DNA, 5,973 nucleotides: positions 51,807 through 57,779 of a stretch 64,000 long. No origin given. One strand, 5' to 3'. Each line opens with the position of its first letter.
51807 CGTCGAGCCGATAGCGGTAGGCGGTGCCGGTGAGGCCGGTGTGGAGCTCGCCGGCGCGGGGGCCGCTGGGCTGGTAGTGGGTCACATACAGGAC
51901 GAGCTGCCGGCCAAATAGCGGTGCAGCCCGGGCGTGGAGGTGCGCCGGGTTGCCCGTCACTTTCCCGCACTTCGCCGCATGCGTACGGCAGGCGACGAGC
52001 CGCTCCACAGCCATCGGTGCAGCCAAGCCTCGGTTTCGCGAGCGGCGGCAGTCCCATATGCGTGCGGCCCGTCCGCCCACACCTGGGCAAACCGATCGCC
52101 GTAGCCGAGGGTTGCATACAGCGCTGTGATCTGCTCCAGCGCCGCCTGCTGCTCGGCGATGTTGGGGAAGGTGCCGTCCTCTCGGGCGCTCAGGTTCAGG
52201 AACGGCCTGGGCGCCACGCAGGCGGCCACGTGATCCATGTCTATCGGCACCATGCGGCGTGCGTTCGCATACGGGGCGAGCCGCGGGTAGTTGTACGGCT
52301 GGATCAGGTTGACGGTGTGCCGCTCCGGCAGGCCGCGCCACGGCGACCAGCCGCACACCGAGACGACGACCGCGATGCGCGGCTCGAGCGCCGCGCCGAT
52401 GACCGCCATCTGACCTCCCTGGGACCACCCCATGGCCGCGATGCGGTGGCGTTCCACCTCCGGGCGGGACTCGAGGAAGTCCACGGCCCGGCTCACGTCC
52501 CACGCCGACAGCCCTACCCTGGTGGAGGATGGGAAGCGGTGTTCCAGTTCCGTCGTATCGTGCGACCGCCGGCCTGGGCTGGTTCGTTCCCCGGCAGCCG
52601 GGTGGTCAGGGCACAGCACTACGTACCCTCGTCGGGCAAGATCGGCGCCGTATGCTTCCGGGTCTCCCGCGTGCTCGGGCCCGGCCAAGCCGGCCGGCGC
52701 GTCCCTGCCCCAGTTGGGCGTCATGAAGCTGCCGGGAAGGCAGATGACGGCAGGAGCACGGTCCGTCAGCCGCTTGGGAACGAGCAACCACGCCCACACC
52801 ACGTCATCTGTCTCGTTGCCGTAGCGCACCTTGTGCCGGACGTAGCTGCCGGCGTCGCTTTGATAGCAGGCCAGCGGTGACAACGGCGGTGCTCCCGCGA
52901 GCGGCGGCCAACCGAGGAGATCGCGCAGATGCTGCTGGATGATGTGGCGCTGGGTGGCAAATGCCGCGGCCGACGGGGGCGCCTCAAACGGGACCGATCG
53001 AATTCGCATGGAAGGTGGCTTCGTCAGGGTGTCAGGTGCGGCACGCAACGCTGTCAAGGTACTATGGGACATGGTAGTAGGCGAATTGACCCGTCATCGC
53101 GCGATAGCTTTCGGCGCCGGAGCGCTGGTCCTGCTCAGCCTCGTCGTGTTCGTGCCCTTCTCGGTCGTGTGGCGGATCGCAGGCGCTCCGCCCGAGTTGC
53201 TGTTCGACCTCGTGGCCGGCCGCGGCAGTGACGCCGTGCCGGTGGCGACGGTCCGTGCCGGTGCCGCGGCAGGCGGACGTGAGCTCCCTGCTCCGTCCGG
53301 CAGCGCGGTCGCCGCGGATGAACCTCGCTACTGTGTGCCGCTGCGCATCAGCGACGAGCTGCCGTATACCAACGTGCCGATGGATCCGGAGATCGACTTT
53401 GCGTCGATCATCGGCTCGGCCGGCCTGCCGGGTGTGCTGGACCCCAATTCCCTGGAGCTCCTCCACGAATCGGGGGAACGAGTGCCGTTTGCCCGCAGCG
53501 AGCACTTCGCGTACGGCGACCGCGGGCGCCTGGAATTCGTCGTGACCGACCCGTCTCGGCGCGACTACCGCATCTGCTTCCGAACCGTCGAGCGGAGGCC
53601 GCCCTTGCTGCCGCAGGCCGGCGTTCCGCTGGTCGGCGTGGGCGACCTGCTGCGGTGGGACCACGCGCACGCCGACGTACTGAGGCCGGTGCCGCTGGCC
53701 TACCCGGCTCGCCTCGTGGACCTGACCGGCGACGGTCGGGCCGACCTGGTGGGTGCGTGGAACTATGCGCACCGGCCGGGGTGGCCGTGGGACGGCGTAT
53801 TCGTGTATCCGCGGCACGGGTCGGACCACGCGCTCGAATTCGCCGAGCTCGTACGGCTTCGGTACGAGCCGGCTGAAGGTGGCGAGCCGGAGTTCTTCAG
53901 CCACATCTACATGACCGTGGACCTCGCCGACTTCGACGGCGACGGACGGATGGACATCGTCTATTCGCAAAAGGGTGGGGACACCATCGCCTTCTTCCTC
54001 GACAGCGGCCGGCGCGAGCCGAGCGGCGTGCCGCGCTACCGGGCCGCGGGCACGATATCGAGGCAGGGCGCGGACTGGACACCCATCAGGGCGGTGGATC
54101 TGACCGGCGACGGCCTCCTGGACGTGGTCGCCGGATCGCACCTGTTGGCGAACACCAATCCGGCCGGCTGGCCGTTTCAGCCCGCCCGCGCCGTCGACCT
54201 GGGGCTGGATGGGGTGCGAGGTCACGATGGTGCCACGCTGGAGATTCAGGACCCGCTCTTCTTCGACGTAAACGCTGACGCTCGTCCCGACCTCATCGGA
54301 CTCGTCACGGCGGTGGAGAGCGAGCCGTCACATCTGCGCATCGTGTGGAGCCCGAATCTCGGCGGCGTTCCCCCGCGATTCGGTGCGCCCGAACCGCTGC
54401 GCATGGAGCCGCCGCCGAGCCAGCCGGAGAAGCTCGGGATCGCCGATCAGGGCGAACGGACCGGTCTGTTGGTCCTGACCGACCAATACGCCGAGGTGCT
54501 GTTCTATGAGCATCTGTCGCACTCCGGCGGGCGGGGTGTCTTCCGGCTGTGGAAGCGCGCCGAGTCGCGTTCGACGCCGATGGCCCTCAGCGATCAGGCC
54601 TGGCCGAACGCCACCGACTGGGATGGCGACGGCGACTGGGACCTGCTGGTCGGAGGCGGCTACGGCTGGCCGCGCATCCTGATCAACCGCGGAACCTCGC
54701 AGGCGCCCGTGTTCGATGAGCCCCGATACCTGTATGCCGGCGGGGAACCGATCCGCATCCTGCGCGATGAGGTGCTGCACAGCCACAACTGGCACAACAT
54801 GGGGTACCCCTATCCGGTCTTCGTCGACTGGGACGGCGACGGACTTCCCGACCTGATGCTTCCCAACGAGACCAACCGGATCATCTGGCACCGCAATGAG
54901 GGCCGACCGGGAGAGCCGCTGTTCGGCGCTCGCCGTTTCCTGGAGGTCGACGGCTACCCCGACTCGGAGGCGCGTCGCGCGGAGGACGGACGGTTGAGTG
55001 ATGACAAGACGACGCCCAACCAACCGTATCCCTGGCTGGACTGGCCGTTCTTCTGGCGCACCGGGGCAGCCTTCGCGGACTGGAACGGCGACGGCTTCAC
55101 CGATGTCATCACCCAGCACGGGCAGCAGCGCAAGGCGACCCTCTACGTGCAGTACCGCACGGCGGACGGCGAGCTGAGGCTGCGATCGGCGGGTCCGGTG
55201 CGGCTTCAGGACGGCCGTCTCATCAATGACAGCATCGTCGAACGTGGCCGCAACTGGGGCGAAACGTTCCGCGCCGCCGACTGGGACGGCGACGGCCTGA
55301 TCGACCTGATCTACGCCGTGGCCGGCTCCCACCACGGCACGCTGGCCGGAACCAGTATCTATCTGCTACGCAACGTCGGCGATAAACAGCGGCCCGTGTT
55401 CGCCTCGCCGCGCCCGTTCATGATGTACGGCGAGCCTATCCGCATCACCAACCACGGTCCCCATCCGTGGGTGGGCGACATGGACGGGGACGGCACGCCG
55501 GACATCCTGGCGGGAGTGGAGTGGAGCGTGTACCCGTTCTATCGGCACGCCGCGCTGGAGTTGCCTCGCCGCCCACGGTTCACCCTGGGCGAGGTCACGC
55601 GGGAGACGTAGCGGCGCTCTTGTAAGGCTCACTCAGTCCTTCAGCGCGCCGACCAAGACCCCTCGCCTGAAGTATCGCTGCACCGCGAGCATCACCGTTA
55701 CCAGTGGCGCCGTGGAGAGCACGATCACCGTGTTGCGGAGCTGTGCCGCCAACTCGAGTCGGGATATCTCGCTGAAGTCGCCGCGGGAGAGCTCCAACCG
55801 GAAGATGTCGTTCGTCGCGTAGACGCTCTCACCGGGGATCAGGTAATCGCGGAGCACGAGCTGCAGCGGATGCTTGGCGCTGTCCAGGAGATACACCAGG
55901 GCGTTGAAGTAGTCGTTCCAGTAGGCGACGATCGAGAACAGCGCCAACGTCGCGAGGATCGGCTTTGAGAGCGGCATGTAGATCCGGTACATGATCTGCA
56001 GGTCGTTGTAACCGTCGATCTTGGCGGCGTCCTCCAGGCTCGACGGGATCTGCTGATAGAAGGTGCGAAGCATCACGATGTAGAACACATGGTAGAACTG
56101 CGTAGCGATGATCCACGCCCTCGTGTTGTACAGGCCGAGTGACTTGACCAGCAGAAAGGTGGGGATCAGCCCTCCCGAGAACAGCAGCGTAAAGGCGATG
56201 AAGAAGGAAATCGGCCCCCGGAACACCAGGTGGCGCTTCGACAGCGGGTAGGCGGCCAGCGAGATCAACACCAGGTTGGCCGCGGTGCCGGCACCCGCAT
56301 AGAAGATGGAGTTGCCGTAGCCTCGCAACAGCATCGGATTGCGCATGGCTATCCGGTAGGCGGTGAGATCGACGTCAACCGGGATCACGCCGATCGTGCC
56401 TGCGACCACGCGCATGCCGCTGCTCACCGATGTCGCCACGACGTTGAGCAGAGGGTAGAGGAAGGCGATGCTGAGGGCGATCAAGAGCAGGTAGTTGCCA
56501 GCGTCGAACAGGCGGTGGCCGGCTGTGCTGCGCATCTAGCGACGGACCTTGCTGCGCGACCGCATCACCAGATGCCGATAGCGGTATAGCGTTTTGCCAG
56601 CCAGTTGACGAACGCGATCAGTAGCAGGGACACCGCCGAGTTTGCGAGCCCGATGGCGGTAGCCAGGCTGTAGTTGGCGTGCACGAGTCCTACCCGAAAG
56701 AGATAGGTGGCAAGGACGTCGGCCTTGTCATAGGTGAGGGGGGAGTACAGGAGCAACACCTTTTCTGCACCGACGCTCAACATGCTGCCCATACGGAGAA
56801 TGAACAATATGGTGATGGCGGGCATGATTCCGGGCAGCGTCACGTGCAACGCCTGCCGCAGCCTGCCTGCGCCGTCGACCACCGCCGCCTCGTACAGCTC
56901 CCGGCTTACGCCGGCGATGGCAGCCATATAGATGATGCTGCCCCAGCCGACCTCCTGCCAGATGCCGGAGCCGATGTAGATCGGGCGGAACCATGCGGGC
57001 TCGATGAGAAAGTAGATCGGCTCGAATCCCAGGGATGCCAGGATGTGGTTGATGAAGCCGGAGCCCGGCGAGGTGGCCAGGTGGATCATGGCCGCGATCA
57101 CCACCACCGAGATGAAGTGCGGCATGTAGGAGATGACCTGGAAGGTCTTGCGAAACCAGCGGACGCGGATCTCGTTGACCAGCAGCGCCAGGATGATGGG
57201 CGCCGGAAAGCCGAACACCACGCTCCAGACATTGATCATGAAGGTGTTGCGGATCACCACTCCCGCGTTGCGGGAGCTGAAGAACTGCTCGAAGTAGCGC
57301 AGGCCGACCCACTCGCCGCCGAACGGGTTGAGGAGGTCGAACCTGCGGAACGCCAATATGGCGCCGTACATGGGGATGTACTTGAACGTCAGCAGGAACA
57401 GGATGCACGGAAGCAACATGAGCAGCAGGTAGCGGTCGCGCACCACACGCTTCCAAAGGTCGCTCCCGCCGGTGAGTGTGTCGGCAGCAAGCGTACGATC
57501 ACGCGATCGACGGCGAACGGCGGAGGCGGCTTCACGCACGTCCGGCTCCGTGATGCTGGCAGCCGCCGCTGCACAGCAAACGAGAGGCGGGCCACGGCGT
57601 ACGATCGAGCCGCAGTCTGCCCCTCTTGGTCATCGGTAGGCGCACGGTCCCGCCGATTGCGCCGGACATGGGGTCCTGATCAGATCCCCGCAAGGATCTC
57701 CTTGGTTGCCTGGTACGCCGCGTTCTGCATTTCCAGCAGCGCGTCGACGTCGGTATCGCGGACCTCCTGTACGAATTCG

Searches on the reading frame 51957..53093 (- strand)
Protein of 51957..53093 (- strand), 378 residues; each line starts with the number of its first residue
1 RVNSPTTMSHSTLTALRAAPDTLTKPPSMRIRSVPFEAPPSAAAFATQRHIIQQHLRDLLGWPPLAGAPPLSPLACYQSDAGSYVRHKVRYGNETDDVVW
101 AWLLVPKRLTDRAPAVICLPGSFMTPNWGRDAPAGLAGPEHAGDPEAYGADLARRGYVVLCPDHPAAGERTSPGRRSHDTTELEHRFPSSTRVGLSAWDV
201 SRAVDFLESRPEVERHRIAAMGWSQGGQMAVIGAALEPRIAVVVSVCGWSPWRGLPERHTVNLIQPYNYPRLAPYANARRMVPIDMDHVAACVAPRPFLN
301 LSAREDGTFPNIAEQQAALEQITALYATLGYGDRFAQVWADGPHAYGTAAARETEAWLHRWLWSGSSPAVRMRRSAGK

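Call 44: search_protein_families(library=pfam, proteins=[window:51957-53093:-], max_evalue=0.001)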
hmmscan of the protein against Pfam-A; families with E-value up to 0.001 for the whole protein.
window:51957-53093:- (378 aa): 8 families
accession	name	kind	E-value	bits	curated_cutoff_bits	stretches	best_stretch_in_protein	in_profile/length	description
PF22244.2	GCE_fung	-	7e-12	46.1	27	1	197-308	84-211/231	Glucuronyl esterase, fungi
PF05448.18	AXE1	-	9.5e-10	38.2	21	1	199-246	159-206/321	Acetyl xylan esterase (AXE1)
PF01738.24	DLH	-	5.7e-09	36.3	21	1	150-255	35-130/217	Dienelactone hydrolase family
PF12715.13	Abhydrolase_7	-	9.6e-09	35.4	21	1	41-243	44-252/388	Abhydrolase family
PF00561.26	Abhydrolase_1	-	7.7e-08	32.7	25.8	1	147-249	18-106/245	alpha/beta hydrolase fold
PF00326.27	Peptidase_S9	-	8.1e-05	22.6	22.6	1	199-261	47-110/213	Prolyl oligopeptidase family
PF08840.17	BAAT_C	-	0.0003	21.4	20.9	1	202-248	8-54/210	BAAT / Acyl-CoA thioester hydrolase C terminal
PF12740.14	PETase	-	0.00043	20.2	28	1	203-341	112-245/263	PET hydrolase-like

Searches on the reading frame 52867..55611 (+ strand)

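Call 44: search_protein_families(library=pfam, proteins=[window:52867-55611:+], max_evalue=0.001)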
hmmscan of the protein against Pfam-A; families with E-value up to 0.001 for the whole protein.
window:52867-55611:+ (914 aa): 3 families
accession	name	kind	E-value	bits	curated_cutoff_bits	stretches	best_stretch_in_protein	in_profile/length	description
PF13517.12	FG-GAP_3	-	3.9e-33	114.3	26.9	2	355-421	1-60/61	FG-GAP-like repeat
PF01839.29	FG-GAP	-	1.7e-10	41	22.1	0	350-371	4-25/37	FG-GAP repeat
PF12256.14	TcdB_toxin_midN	-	3.1e-05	23.8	24.8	0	800-826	28-55/181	Insecticide toxin TcdB middle/N-terminal region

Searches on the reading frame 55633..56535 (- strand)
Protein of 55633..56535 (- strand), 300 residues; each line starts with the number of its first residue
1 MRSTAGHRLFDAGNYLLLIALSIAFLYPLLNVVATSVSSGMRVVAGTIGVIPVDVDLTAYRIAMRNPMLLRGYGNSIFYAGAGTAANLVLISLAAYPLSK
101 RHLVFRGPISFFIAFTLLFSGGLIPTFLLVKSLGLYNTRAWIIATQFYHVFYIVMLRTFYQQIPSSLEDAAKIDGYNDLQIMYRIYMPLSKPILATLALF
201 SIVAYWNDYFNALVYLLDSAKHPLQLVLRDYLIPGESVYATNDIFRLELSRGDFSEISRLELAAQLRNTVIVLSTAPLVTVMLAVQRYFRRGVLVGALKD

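Call 44: search_protein_families(library=pfam, proteins=[window:55633-56535:-], max_evalue=0.001)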
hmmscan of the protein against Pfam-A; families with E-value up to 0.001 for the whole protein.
window:55633-56535:- (300 aa): 1 family
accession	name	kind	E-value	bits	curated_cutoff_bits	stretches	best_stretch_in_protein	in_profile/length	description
PF00528.27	BPD_transp_1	-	1.3e-10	41.7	26.4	1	110-293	25-182/184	Binding-protein-dependent transport system inner membrane component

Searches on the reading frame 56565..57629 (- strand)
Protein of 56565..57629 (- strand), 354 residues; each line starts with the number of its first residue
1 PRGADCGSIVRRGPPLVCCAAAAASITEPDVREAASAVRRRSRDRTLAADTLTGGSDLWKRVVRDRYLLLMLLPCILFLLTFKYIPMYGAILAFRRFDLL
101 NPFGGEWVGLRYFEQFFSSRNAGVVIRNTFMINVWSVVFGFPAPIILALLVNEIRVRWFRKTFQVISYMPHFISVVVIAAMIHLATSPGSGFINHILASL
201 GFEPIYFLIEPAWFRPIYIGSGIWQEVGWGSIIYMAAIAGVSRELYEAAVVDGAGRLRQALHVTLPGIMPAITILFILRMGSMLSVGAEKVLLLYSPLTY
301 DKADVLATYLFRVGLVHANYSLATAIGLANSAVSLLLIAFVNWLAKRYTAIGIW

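Call 44: search_protein_families(library=pfam, proteins=[window:56565-57629:-], max_evalue=0.001)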
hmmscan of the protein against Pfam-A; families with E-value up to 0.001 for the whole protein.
window:56565-57629:- (354 aa): 1 family
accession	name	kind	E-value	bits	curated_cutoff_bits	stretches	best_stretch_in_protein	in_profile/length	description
PF00528.27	BPD_transp_1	-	3.1e-11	43.8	26.4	1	140-348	1-182/184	Binding-protein-dependent transport system inner membrane component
